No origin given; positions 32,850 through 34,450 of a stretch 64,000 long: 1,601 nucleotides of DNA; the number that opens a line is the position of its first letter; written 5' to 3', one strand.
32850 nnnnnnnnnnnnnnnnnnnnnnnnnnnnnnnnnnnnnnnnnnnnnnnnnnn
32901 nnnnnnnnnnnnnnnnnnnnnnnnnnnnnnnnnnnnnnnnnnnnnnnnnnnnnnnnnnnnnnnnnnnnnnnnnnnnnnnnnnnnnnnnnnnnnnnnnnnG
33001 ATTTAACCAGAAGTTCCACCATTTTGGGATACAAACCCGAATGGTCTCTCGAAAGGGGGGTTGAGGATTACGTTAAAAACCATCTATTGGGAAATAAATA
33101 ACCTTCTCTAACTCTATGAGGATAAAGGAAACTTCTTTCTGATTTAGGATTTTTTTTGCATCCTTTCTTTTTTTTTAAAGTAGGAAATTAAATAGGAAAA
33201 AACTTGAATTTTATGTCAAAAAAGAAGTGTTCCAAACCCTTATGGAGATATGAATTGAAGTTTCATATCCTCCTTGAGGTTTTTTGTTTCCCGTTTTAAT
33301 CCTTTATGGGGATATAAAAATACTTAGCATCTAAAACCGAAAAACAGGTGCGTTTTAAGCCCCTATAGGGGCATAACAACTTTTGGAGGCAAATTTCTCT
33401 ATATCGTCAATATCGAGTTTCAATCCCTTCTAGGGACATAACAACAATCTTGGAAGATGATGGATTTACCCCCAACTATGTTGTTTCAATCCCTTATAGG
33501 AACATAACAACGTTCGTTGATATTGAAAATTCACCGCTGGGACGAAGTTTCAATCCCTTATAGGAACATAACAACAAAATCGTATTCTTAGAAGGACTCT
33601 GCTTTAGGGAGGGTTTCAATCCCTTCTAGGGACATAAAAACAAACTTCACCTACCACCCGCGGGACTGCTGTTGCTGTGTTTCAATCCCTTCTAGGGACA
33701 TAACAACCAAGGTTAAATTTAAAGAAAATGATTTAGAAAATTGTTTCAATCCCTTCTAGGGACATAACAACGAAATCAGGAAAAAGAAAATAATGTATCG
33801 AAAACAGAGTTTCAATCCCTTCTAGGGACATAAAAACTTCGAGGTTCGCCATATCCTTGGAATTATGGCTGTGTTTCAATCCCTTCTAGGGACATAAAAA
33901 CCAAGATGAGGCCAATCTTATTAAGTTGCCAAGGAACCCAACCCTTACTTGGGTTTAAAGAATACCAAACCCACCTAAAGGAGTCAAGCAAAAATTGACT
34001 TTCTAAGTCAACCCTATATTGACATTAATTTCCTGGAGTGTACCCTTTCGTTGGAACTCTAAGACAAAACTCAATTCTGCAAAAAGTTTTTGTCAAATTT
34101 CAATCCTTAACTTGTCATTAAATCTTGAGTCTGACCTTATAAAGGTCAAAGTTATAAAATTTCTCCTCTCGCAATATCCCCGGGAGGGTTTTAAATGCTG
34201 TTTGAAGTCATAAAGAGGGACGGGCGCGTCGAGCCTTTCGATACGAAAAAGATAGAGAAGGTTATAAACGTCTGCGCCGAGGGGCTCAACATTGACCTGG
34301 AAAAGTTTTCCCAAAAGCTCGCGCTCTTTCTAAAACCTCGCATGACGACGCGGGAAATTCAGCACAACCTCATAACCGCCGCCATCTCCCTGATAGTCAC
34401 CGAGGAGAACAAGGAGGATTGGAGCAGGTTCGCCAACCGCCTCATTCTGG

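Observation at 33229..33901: Orphan CRISPR array wedged between hldD and intein-bearing nrdA, with three repeat alleles and a decaying left end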

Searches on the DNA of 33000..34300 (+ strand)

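Call 8: search_rna_families(source=window, start=33000, end=34300, threshold=evalue, max_evalue=10)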
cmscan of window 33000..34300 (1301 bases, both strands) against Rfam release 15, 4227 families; matches with E-value up to 10: 26.
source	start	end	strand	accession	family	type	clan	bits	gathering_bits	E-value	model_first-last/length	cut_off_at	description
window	33483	33511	+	RF01315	CRISPR-DR2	Gene; CRISPR;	CL00014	31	37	0.0015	1-30/30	no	CRISPR RNA direct repeat element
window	33547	33575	+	RF01315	CRISPR-DR2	Gene; CRISPR;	CL00014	31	37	0.0015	1-30/30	no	CRISPR RNA direct repeat element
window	33613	33641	+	RF01315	CRISPR-DR2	Gene; CRISPR;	CL00014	28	37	0.0092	1-30/30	no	CRISPR RNA direct repeat element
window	33809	33837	+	RF01315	CRISPR-DR2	Gene; CRISPR;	CL00014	28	37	0.0092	1-30/30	no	CRISPR RNA direct repeat element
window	33873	33901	+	RF01315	CRISPR-DR2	Gene; CRISPR;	CL00014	28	37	0.0092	1-30/30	no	CRISPR RNA direct repeat element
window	33417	33445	+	RF01315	CRISPR-DR2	Gene; CRISPR;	CL00014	24.8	37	0.066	1-30/30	no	CRISPR RNA direct repeat element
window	33679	33707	+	RF01315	CRISPR-DR2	Gene; CRISPR;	CL00014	24.8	37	0.066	1-30/30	no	CRISPR RNA direct repeat element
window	33743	33771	+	RF01315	CRISPR-DR2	Gene; CRISPR;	CL00014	24.8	37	0.066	1-30/30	no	CRISPR RNA direct repeat element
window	33077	33187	-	RF02653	StyR-143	Gene; sRNA;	-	19.9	176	0.22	1-144/144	no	Salmonella enterica Typhi npcRNA 143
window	34134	34192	+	RF02580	tsr31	Gene; sRNA;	-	19.7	50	3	1-70/70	no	S. aureus tsr31 small RNA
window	34036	34155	+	RF01948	KCNQ1OT1_3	Gene; lncRNA;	-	18.2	60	8.4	1-116/116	no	KCNQ1 overlapping transcript 1 conserved region 3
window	33115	33172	+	RF04343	Plastid-psbA-2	Cis-reg;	CL00153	17.1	55.8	5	1-60/60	no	Plastid-psbA-2 3UTR RNA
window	33388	33548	+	RF01884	LINC00901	Gene; lncRNA;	-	15.8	55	3.2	1-152/152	no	Non-coding RNA BC040587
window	33179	33276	-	RF02906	sRNA154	Gene; sRNA;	-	15.7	88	4.5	1-134/134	no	Archaeal Small RNA 154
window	33613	33626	-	RF01322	CRISPR-DR9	Gene; CRISPR;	-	15.6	45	4.1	1-37/37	no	CRISPR RNA direct repeat element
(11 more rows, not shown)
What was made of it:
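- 33417..33901 (-): Eight intact 29-nt repeats and seven spacers of 35-37 nt. The crRNA-sense repeat is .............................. The Rfam CRISPR-DR2 match is sub-threshold at 25-31 bits against 37 (call 8).
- On Rfam CRISPR-DR2 (RF01315): Scores are 24.8-31 bits (call 8).
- Closest known: Rfam CRISPR-DR2. Same: It is the best-scoring Rfam family for all eight repeats, over the full model length of 1-30 (call 8).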

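Call 27: search_dna_similar(query=window:33200-33905:+, collection=phages, mode=distant, max_evalue=1)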
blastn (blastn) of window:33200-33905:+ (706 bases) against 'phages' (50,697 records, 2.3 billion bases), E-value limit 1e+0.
Records with a match: 5; places in all: 5; records where one place covers at least 80% of the query: 0.
Best place of each record, by identity: 95-99% 2; 90-95% 3.
By first word of the organism name: Clostridium 3; Staphylococcus 2.
By host as written in the record: Clostridium tetani ATCC 9441 2; Staphylococcus aureus 2; Clostridium sp. 1.
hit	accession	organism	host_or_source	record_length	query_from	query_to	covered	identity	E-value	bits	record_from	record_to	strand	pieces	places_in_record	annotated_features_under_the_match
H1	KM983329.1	Clostridium phage phiCT9441A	Clostridium tetani ATCC 9441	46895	521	547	4%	92.6%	7e-1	41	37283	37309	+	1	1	hypothetical protein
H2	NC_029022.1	Clostridium phage phiCT9441A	Clostridium tetani ATCC 9441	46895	521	547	4%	92.6%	7e-1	41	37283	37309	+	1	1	hypothetical protein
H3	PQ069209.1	Clostridium phage Makh22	Clostridium sp.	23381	521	547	4%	92.6%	7e-1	41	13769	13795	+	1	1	hypothetical protein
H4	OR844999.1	Staphylococcus phage SA 1306 Kay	Staphylococcus aureus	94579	517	542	4%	96.2%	2e-1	44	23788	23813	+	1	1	record has no annotation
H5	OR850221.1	Staphylococcus phage SA 1298 Kay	Staphylococcus aureus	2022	517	542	4%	96.2%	2e-1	44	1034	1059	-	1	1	record has no annotation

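Call 28: search_dna_similar(query=window:33200-33905:+, collection=plasmids, mode=distant, max_evalue=1)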
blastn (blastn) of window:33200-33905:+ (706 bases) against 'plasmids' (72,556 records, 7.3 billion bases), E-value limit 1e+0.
Records with a match: 2; places in all: 3; records where one place covers at least 80% of the query: 0.
Best place of each record, by identity: 90-95% 1; 80-90% 1.
By first word of the organism name: Candidatus 1; Clostridium 1.
By predicted mobility (MOB-suite, as given by PLSDB): non-mobilizable 1; mobilizable 1.
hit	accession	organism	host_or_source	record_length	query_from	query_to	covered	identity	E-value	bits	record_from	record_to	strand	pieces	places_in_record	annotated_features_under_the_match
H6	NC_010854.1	Candidatus Phytoplasma australiense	-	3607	514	551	5%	84.2%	7e-1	43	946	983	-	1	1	hypothetical protein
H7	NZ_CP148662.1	Clostridium perfringens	Chicken,single cell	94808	515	543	4%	93.1%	2e-1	45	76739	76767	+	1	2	FMN-binding protein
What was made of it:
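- Only chance hits occur in phage and plasmid collections (calls 27, 28).
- Tried and rejected: Protospacers: blastn of the array against 50,697 phage and 72,556 plasmid records gave only chance hits to the AT-rich spacer (calls 27, 28).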
